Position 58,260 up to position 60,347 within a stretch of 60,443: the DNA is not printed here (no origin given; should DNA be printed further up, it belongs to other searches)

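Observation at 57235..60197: HerA/FtsK-like ATPase with tandem winged helices, a CCHC zinc-knuckle protein and an ASCH protein as a coupled trio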

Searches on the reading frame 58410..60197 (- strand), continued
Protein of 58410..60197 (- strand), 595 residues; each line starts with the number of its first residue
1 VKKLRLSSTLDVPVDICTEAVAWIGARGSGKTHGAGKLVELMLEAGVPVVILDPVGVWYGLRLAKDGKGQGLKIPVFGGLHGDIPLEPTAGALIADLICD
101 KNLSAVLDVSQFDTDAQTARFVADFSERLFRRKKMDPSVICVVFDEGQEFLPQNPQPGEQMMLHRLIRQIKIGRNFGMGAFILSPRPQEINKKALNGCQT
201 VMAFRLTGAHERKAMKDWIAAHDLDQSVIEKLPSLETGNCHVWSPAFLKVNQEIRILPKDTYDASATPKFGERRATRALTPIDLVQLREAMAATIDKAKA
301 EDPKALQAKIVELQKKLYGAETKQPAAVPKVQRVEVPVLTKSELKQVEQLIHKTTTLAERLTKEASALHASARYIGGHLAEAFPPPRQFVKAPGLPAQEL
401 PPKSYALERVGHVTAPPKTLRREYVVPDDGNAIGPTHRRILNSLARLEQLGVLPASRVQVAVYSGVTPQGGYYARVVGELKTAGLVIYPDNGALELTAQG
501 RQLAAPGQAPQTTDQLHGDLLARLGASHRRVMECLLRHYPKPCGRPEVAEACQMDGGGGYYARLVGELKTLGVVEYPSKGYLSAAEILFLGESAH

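Call 21: get_annotated_region(hit=H4, flank=9000)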
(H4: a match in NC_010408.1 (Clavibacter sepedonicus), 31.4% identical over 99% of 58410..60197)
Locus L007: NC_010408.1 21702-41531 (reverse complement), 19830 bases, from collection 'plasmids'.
description: Clavibacter sepedonicus plasmid pCSL1, complete sequence
organism: Clavibacter sepedonicus (NCBI taxid 31964)
taxonomy: Bacteria; Actinomycetota; Actinomycetes; Micrococcales; Microbacteriaceae; Clavibacter; Clavibacter sepedonicus
host: -; source: -; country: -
typing (MOB-suite, as given by PLSDB): non-mobilizable
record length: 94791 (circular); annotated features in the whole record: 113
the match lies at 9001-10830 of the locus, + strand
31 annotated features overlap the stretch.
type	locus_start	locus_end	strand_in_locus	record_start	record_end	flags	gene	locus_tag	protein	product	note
CDS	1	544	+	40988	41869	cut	-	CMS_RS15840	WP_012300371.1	HNH endonuclease family protein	-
CDS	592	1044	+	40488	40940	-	-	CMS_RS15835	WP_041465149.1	hypothetical protein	-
CDS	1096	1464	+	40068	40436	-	-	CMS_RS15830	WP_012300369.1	hypothetical protein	-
CDS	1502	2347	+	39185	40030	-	-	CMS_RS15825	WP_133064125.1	hypothetical protein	-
CDS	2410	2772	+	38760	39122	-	-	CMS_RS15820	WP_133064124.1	hypothetical protein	-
CDS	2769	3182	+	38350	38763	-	-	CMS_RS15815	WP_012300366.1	DUF4326 domain-containing protein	-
CDS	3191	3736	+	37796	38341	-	-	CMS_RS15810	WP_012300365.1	hypothetical protein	-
CDS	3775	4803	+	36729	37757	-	-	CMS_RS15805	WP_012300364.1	FtsK/SpoIIIE domain-containing protein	-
CDS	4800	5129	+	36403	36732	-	-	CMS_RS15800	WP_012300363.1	hypothetical protein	-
CDS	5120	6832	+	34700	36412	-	-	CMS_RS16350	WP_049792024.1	DNA cytosine methyltransferase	-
CDS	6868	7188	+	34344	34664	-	-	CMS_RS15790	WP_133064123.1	hypothetical protein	-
CDS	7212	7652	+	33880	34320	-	-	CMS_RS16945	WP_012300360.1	hypothetical protein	-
CDS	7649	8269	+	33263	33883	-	-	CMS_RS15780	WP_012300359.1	hypothetical protein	-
CDS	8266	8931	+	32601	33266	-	-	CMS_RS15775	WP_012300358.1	hypothetical protein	-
CDS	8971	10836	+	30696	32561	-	-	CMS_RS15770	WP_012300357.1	helicase HerA-like domain-containing protein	-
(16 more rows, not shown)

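Call 22: get_annotated_region(hit=H2, flank=9000)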
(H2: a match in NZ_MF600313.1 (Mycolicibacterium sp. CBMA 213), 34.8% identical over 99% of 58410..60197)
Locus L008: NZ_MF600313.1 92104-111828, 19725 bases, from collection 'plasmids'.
description: Mycolicibacterium sp. CBMA 213 plasmid pCBMA213_1, complete sequence
organism: Mycolicibacterium sp. CBMA 213 (NCBI taxid 1968788)
taxonomy: Bacteria; Actinomycetota; Actinomycetes; Mycobacteriales; Mycobacteriaceae; Mycolicibacterium; Mycolicibacterium sp. CBMA 213
host: -; source: Soil,soil; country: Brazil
typing (MOB-suite, as given by PLSDB): non-mobilizable
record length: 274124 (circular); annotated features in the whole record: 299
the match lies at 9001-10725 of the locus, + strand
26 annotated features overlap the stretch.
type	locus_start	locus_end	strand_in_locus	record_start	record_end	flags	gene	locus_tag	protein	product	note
CDS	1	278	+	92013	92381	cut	-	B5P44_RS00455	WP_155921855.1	hypothetical protein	-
CDS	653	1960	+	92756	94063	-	-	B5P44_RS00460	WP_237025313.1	cytochrome P450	-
CDS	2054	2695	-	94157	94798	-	-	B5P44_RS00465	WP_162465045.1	TetR/AcrR family transcriptional regulator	-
CDS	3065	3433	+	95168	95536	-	-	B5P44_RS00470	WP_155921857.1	hypothetical protein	-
CDS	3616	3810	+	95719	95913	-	-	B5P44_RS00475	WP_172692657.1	hypothetical protein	-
CDS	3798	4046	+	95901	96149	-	-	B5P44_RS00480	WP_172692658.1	hypothetical protein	-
CDS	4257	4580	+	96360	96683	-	-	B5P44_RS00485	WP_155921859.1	helix-turn-helix transcriptional regulator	-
CDS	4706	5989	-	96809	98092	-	-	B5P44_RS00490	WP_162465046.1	Y-family DNA polymerase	-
CDS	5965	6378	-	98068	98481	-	umuD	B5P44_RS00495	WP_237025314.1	translesion error-prone DNA polymerase V autoproteolytic subunit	-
CDS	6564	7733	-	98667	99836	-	-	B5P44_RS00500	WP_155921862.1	hypothetical protein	-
CDS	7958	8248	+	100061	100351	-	-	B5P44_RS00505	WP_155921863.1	hypothetical protein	-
CDS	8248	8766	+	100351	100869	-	-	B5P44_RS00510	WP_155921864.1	hypothetical protein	-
CDS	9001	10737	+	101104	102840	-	-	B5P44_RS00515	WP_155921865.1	DUF87 domain-containing protein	-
CDS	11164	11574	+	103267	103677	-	-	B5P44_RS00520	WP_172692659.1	hypothetical protein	-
CDS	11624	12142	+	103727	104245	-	-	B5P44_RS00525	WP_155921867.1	hypothetical protein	-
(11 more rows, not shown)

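Call 24: find_related_loci(query=A1, collection=viral_contigs, flank=10000)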
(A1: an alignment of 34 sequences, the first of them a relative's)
Query A1 (595 aa) in viral_contigs; peptide patterns used: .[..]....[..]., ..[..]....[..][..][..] (x = any residue, [..] = any of these).
600 stretches matched a pattern (row limit reached: there are more); 60 encode a relative of the query (tblastn E <= 1e-3); 60 distinct loci.
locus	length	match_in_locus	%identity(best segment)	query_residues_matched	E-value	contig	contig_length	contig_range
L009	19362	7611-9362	42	4-590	8e-134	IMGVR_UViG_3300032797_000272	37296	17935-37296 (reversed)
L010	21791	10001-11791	42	3-590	2e-130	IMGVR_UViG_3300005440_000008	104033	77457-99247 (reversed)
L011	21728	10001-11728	41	3-590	8e-128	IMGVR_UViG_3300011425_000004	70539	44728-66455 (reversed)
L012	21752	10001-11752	39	1-589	4e-121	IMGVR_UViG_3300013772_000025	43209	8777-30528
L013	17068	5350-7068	39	3-589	4e-121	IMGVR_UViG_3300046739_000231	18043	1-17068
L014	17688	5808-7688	37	1-589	8e-115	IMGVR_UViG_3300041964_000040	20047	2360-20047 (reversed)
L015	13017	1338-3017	38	3-589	9e-110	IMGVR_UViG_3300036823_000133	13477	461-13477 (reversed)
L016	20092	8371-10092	37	1-593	1e-109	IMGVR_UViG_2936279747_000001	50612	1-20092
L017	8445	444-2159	39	3-589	5e-109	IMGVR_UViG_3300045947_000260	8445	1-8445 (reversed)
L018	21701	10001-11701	38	4-575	7e-106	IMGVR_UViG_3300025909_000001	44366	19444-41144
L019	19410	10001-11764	40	4-590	1e-133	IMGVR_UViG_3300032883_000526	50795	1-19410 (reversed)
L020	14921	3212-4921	35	3-589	1e-103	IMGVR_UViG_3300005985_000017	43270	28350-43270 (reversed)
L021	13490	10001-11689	37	3-590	3e-103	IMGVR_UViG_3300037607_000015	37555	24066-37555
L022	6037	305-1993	37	3-590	2e-103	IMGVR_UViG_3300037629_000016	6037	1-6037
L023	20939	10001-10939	52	4-314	8e-102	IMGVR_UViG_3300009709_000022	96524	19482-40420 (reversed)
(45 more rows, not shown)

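Call 37: search_solved_structures(query=A1, max_evalue=1, show_alignments=1)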
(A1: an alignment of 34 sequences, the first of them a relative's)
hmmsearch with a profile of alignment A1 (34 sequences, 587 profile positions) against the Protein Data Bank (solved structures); distinct sequences matched with E-value up to 1: 22.
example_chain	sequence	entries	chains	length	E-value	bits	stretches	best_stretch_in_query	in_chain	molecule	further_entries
8wiv_A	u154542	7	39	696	4.5e-13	52.3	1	167-241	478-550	Helicase HerA central domain-containing protein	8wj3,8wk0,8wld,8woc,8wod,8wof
8xau_A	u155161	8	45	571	1.9e-12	50.2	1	139-243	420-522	ATP-binding protein | HerA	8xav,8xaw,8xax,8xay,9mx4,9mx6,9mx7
9c1m_M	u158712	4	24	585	3.1e-12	49.5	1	139-242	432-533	ATP-binding protein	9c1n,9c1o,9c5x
9x1l_A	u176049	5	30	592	1.2e-10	44.3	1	139-215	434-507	DNA helicase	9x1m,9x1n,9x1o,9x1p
4d2i_A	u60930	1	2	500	1.6e-10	43.9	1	139-242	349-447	HERA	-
8ziq_M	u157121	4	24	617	7.7e-10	41.6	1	140-239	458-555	HerA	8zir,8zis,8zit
8j4u_M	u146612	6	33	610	1.4e-08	37.4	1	123-247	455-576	Nucleoside triphosphate hydrolase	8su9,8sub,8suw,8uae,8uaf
8yho_A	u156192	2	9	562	9e-07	31.5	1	104-206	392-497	DUF87 domain-containing protein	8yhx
11kk_A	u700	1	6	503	0.00097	21.5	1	25-58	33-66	HerA like helicase YjgR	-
8wet_A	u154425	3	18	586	0.021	17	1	165-210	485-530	TdpA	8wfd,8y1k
2h09_A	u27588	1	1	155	0.062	15.5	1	436-505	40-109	Transcriptional regulator mntR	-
9ip0_A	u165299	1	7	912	0.062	15.5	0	18-53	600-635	Chaperone protein ClpB1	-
5zr4_A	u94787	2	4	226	0.079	15.2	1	435-501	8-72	Metal-dependent transcriptional regulator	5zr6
1b1b_A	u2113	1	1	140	0.18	14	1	452-507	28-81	PROTEIN (IRON DEPENDENT REGULATOR)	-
3vb2_A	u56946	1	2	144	0.18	13.9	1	426-532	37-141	Multiple antibiotic resistance protein marR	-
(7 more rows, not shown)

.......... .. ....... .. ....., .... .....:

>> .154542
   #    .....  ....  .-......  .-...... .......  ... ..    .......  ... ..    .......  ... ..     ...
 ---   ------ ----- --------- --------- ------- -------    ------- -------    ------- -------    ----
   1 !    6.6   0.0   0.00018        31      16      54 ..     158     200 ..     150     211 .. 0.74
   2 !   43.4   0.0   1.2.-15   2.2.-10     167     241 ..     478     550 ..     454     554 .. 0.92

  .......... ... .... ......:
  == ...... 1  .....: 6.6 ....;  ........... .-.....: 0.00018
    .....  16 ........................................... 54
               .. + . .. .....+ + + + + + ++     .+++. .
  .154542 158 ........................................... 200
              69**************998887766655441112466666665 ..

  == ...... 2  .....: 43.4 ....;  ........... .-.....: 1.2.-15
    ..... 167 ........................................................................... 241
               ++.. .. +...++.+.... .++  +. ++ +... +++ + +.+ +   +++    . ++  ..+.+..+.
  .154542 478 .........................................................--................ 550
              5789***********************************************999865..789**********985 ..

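Call 40: predict_structure(alignment_id=A1)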
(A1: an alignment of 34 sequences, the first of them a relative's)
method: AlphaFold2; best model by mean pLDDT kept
length: 595 residues; sequences in the alignment: 34
mean_pLDDT: 84.0   pTM: 0.52
mean pLDDT of the five models: 84.0, 83.5, 83.3, 81.6, 81.2
residues with pLDDT >= 90: 350; 70-90: 145; 50-70: 31; < 50: 69
segments of 3 or more residues with pLDDT < 50: 323-337, 385-430, 593-595
pLDDT, mean of each block of 10 residues (from residue 1): 93 97 95 97 97 95 90 92 90 96 95 94 98 97 97 95 97 96 97 95 95 92 87 94 94 96 77 51 66 71 75 78 45 49 83 88 87 81 53 40 36 36 38 86 92 89 85 93 94 93 89 90 92 96 96 92 91 91 92 49
secondary structure, 60 per line:
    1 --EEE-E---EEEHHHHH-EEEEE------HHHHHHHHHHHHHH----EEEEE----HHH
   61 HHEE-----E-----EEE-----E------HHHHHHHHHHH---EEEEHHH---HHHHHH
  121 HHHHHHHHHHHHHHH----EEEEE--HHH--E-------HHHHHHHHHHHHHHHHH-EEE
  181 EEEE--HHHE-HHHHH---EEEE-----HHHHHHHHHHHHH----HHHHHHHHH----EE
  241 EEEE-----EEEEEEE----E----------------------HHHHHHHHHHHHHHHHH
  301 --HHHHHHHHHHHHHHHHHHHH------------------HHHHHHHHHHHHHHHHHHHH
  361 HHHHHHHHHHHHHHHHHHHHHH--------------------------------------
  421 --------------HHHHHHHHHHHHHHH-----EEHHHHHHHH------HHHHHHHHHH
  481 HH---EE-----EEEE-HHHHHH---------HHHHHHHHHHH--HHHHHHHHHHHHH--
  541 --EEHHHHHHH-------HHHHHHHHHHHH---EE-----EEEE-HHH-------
elements in order: E3-5 E11-13 H14-18 E20-24 H31-44 E49-53 H58-62 E76-78 H91-101 E105-108 H115-135 E140-144 H160-176 E178-184 H192-196 E200-203 H209-221 H226-234 E239-244 E250-256 H284-300 H303-322 H341-382 H435-449 H457-464 H471-482 E493-496 H498-503 H513-523 H526-538 H545-551 H559-570 E581-584

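Call 42: fold_search(model_id=the predicted structure, library=pdb)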
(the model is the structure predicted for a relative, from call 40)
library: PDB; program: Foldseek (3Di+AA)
matches with E <= 10: 1778; with E <= 0.001: 149
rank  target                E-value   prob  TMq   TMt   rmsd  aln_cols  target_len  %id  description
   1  8wj3_N                8.1e-12  1.00  0.32  0.35  17.2       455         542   15  Cryo-EM structure of a bacterial protein (released 2024-09-11)
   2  4d2i_B                1.1e-11  1.00  0.35  0.45   6.8       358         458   16  Crystal structure of the HerA hexameric DNA translocase from Sulfolobus solfataricus bound to AMP-PNP (released 2014-12-03)
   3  4d2i_A                1.2e-11  1.00  0.35  0.45   6.8       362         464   16  Crystal structure of the HerA hexameric DNA translocase from Sulfolobus solfataricus bound to AMP-PNP (released 2014-12-03)
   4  8wiv_A                3.0e-11  1.00  0.33  0.46   7.6       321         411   16  Cryo-EM structure of a bacterial protein (released 2024-09-11)
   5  9c1m_M                3.5e-11  1.00  0.33  0.34  17.0       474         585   12  HerA-DUF assembly 1 (released 2025-06-04)
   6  9c1n_R                4.9e-11  1.00  0.31  0.32  11.3       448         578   13  HerA-DUF4297 assembly 2 (released 2025-06-04)
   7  8woc_A                5.4e-11  1.00  0.33  0.54   3.5       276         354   18  Cryo-EM structure of SIR2/HerA complex (released 2024-09-11)
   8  8wiv_D                7.9e-11  1.00  0.35  0.34   9.2       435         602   13  Cryo-EM structure of a bacterial protein (released 2024-09-11)
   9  9x1m_A                1.7e-10  1.00  0.35  0.36   6.2       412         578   14  The cryo-EM structure of HerA-NurA complex with AMPPNP and dsDNA from Thermococcus kodakarensis (released 2026-02-04)
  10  8xav_A                1.9e-10  1.00  0.33  0.35  11.8       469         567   12  Cryo-EM structure of an anti-phage defense complex (released 2024-06-05)
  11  8xau_E                2.6e-10  1.00  0.35  0.38  10.8       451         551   14  Cryo-EM structure of HerA (released 2024-06-05)
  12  8xav_E                2.8e-10  1.00  0.34  0.36  11.1       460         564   13  Cryo-EM structure of an anti-phage defense complex (released 2024-06-05)
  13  8xau_A                2.9e-10  1.00  0.34  0.36  18.9       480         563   13  Cryo-EM structure of HerA (released 2024-06-05)
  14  8zit_O                4.0e-10  1.00  0.33  0.34  17.9       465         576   13  DUF4297-HerA complex with DNA and ATPgamaS (released 2025-03-12)
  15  8wld_A                6.2e-10  1.00  0.35  0.43   6.4       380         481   14  Cryo-EM structure of SIR2/HerA antiphage complex (released 2024-09-11)
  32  8woc_D                3.2e-09  1.00  0.35  0.38   8.7       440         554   12  Cryo-EM structure of SIR2/HerA complex (released 2024-09-11)
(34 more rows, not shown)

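Call 43: find_encoding_contigs(protein=P0025, flank=10000, max_places=2)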
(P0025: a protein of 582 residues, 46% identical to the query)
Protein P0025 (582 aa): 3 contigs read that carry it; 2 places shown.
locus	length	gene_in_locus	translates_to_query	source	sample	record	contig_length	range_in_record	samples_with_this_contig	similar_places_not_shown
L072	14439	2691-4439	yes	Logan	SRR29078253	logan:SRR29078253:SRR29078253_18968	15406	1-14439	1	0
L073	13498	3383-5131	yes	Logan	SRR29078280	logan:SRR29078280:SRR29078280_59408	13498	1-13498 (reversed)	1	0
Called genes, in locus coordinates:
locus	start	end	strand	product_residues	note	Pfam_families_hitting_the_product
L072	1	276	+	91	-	?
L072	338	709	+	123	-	-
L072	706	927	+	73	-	-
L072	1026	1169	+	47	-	-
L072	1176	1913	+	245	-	PF04492:Phage_rep_O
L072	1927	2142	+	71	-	-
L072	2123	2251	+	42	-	-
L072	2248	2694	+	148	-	-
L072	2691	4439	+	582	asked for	-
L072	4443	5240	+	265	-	-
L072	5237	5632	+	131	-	PF04266:ASCH (weak)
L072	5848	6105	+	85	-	-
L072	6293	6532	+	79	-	-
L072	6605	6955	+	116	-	-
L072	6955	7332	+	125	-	-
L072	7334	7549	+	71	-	-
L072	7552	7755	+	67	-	-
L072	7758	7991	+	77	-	-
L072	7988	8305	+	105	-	PF04026:SpoVG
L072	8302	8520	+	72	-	-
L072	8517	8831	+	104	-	-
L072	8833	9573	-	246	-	-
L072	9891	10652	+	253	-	-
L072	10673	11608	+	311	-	PF12760:Zn_ribbon_IS1595, PF12762:DDE_Tnp_IS1595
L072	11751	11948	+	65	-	PF13384:HTH_23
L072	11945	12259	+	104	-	-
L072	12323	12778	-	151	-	-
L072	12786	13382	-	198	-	-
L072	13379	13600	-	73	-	-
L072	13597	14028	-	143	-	-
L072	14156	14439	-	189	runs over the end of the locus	-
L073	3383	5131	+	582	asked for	-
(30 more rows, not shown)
